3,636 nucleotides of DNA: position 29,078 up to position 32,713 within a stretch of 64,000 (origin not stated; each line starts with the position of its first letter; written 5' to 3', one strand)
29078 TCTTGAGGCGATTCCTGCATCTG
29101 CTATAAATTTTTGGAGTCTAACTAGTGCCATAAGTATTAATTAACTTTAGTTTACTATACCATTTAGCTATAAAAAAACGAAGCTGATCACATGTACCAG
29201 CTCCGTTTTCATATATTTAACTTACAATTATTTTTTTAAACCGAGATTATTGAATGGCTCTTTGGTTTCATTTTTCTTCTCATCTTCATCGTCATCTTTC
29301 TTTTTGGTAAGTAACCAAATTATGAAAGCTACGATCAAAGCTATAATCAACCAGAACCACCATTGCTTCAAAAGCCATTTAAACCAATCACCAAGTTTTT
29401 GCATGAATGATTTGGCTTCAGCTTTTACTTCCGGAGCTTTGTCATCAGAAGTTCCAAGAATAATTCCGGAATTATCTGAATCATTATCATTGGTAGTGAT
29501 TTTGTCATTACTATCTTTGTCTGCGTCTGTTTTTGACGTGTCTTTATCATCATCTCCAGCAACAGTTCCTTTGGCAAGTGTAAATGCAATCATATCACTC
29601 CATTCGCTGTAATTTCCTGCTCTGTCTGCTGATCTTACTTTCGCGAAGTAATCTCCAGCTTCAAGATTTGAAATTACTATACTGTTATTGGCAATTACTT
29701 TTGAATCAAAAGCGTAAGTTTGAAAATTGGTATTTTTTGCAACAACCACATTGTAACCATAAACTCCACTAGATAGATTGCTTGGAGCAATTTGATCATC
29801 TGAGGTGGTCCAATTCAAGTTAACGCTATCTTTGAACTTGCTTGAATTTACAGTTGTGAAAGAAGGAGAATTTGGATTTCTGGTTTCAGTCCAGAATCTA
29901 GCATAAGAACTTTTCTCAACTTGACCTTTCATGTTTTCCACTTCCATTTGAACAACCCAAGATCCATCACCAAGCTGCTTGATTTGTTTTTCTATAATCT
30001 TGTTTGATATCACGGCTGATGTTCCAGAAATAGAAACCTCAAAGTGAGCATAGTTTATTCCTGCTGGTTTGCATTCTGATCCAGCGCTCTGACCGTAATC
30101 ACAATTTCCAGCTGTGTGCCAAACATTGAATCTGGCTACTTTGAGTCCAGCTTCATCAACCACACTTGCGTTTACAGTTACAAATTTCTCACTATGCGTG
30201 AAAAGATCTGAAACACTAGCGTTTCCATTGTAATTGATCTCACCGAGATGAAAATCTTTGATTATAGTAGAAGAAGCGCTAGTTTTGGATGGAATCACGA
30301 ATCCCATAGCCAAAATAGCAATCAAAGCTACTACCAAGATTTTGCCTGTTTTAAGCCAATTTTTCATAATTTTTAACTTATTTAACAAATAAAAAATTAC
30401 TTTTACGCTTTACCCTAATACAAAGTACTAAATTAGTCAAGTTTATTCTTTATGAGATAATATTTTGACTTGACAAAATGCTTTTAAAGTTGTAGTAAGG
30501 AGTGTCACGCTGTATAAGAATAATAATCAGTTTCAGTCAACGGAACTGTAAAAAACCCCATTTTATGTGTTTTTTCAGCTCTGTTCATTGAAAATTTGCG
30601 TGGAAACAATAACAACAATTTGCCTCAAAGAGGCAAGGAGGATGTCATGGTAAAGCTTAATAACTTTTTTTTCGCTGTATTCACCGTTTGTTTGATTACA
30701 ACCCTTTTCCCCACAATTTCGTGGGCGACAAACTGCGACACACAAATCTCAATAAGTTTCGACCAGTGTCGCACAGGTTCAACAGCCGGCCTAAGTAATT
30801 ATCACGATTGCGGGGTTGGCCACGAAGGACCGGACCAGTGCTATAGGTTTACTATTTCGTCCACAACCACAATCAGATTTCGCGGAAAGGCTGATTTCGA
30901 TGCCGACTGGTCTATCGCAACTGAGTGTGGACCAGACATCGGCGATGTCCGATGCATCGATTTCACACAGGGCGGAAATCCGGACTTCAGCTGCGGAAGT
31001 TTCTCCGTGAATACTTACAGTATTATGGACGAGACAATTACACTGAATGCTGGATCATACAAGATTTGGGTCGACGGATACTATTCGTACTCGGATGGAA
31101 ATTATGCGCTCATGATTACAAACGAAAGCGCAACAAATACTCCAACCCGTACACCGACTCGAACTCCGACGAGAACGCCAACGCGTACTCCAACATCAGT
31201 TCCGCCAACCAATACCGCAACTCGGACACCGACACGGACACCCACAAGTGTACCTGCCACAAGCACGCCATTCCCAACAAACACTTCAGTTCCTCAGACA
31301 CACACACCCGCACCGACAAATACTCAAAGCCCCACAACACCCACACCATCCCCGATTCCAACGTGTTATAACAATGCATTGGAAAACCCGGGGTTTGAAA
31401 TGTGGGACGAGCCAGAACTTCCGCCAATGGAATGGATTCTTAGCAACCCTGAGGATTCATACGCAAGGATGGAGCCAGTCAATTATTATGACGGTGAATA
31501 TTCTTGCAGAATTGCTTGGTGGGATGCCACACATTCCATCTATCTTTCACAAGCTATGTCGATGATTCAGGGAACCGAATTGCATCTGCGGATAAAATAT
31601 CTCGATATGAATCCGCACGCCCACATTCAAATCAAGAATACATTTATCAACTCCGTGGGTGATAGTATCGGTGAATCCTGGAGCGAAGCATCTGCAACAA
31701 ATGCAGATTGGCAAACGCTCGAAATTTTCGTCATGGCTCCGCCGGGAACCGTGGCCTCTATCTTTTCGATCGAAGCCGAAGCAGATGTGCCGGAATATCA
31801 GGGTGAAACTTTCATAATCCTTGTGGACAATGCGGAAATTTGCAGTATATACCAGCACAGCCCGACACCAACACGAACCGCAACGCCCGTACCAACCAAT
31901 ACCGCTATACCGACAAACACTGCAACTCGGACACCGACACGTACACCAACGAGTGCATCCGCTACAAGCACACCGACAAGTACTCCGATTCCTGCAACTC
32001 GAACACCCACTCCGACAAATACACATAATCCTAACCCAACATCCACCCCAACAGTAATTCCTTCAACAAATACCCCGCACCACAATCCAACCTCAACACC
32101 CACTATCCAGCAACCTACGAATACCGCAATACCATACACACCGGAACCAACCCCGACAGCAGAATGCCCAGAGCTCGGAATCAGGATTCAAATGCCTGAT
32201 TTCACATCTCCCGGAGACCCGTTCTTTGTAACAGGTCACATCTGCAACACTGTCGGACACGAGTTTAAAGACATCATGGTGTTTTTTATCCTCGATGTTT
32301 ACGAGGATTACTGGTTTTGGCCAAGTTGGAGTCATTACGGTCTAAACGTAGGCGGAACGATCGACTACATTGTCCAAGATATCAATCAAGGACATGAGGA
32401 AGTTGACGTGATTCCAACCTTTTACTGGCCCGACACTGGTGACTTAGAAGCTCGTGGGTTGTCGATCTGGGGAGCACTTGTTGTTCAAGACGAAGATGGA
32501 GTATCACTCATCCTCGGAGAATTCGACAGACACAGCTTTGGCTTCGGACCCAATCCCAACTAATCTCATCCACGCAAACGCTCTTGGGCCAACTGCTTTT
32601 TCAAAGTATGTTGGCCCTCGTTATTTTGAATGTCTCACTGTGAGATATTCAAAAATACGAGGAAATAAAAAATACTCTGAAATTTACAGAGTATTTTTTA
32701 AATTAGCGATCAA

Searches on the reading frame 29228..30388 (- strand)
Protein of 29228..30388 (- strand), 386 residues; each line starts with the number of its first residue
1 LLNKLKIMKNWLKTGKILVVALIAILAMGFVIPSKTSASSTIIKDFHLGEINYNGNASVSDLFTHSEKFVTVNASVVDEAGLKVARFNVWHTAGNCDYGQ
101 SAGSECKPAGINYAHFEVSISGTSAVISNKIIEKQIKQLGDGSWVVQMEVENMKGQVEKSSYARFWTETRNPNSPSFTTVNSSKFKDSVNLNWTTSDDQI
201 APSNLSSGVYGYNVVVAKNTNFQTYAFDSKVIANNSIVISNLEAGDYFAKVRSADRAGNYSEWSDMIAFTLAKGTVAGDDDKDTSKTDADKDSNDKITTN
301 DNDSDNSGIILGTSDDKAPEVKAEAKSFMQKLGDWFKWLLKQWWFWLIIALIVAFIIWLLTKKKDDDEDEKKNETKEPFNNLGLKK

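Call 4: search_protein_families(library=ncbifam, proteins=[window:29228-30388:-], max_evalue=1)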
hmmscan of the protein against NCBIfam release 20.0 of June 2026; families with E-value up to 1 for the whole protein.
window:29228-30388:- (386 aa): 6 families
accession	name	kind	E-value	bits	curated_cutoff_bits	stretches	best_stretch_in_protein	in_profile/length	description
NF045522.1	MXAN_2561_fam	equivalog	0.0006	19.4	150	1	165-269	162-256/304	MXAN_2561 family MXYO-CTERM-anchored protein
NF047510.1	LIC_10190_fam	subfamily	0.0076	15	100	1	308-365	336-393/424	LIC_10190 family membrane protein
NF041023.1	PP0621_fam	subfamily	0.02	15.1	45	1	346-376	3-33/71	PP0621 family protein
NF045849.1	ICE_MMCAP2_0565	equivalog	0.024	14.3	40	1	328-373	5-52/80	Mbov_0395 family pilin-like conjugal transfer protein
TIGR04183.1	Por_Secre_tail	domain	0.073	13.1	23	0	230-255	37-62/72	T9SS type A sorting domain-containing protein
NF006911.0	PRK09400.2-2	equivalog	0.084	13.2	106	1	129-180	5-56/82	preprotein translocase subunit SecE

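Call 5: search_protein_families(library=pfam, proteins=[window:29228-30388:-], max_evalue=1)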
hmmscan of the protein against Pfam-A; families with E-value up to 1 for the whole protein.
window:29228-30388:- (386 aa): 12 families
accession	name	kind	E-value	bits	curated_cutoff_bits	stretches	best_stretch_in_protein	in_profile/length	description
PF06687.17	SUR7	-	0.0012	19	29.6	1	18-117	6-78/201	SUR7/PalI family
PF18962.6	Por_Secre_tail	-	0.0057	17.4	27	0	233-255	44-66/75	Secretion system C-terminal sorting domain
PF16656.11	Pur_ac_phosph_N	-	0.017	16.1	30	1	185-270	11-92/93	Purple acid Phosphatase, N-terminal domain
PF07495.19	Y_Y_Y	-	0.023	15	26.6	1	232-261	25-54/65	Y_Y_Y domain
PF24421.1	Ig_J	-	0.024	15.2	29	0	229-263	60-94/104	Tip attachment protein J, Ig-like domain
PF07155.17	ECF-ribofla_trS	-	0.067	13.6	26.7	1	332-375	65-108/172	ECF-type riboflavin transporter, S component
PF20660.2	DUF6812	-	0.11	13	27.1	1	49-87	4-43/53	Family of unknown function (DUF6812)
PF12679.13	ABC2_membrane_2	-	0.13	12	27.2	1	337-377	9-49/283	ABC-2 family transporter protein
PF19077.6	Big_13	-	0.16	12.9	27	1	214-269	43-98/102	Bacterial Ig-like domain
PF12669.12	FeoB_associated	-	0.16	12.7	27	0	347-364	7-24/44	FeoB-associated Cys-rich membrane protein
PF06480.20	FtsH_ext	-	0.26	11.9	25.5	1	343-361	1-19/103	FtsH Extracellular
PF07584.16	BatA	-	0.5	11.3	25.9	1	342-365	7-30/77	Aerotolerance regulator N-terminal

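Call 17: find_encoding_contigs(protein=window:29228-30388:-, flank=10000, max_places=5)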
Protein window:29228-30388:- (386 aa): no gene with exactly this product is on record in the collection.

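Call 38: search_solved_structures(query=window:29228-30388:-, max_evalue=1)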
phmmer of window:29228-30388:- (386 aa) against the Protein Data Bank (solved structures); distinct sequences matched with E-value up to 1: 2.
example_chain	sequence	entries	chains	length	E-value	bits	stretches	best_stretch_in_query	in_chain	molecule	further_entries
9l9p_S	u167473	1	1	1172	0.0011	21.2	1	232-319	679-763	Putative tail fiber protein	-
4jwo_A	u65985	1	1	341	0.053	15.7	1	99-212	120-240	Phosphate binding protein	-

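Call 48: predict_structure(protein=window:29228-30367:-)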
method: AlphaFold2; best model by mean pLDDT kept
length: 379 residues; sequences in the alignment: 1
mean_pLDDT: 43.3   pTM: 0.31
mean pLDDT of the five models: 43.3, 42.9, 39.6, 38.1, 37.2
residues with pLDDT >= 90: 0; 70-90: 25; 50-70: 99; < 50: 255
segments of 3 or more residues with pLDDT < 50: 1-6, 19-175, 189-200, 211-214, 223-225, 267-320, 366-379
pLDDT, mean of each block of 10 residues (from residue 1): 47 54 33 24 26 28 27 32 29 31 30 30 37 39 39 38 39 48 54 38 56 52 54 63 59 53 47 35 34 29 25 36 60 72 85 75 50 37
secondary structure, 60 per line:
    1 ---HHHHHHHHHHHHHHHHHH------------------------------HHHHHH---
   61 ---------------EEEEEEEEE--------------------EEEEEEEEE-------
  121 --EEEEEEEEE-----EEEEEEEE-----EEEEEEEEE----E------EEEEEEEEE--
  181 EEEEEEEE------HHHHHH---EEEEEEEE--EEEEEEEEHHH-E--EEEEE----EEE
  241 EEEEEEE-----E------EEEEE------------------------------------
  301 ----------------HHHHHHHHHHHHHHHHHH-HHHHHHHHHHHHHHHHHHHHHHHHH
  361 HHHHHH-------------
elements in order: H4-21 H52-57 E76-84 E105-113 E123-131 E137-144 E150-158 E170-178 E181-188 H195-200 E204-211 E214-221 E229-233 E238-247 E260-264 H317-334 H336-366

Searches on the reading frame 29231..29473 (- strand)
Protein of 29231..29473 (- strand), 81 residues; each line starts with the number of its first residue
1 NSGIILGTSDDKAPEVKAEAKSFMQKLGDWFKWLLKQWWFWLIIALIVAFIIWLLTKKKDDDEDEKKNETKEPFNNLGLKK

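Call 31: search_protein_families(library=ncbifam, proteins=[window:29231-29473:-], max_evalue=10)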
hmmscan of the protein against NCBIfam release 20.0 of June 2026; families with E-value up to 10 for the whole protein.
seq(81 aa): 6 families
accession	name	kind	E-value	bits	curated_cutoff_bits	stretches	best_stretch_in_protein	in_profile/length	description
NF047510.1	LIC_10190_fam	subfamily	0.00059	18.7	100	1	6-60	339-393/424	LIC_10190 family membrane protein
NF045849.1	ICE_MMCAP2_0565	equivalog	0.0015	18.2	40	1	22-68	4-52/80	Mbov_0395 family pilin-like conjugal transfer protein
NF041023.1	PP0621_fam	subfamily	0.0076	16.5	45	1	41-71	3-33/71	PP0621 family protein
TIGR04409.1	LptC_YrbK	equivalog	0.054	13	38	1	39-71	2-35/180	LPS export ABC transporter periplasmic protein LptC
NF001842.0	PRK00567.1-3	equivalog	0.16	12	146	1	35-71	73-109/147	large-conductance mechanosensitive channel protein MscL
NF053738.1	S2SprSpoIIQBc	equivalog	0.46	10.1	250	1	24-70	9-59/232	stage II sporulation protein SpoIIQ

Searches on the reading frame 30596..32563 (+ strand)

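Call 21: search_protein_families(library=pfam, proteins=[window:30596-32563:+], max_evalue=0.1)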
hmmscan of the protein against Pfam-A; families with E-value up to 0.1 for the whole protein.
window:30596-32563:+ (655 aa): 0 families

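Call 47: search_protein_families(library=ncbifam, proteins=[window:30596-32563:+], max_evalue=1)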
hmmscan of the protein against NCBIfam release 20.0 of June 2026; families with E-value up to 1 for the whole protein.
window:30596-32563:+ (655 aa): 1 family
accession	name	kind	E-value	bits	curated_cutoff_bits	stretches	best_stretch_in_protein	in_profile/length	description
NF033675.1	NTTRR-F1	subfamily_domain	0.034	14.3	70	1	296-413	30-150/155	NTTRR-F1 domain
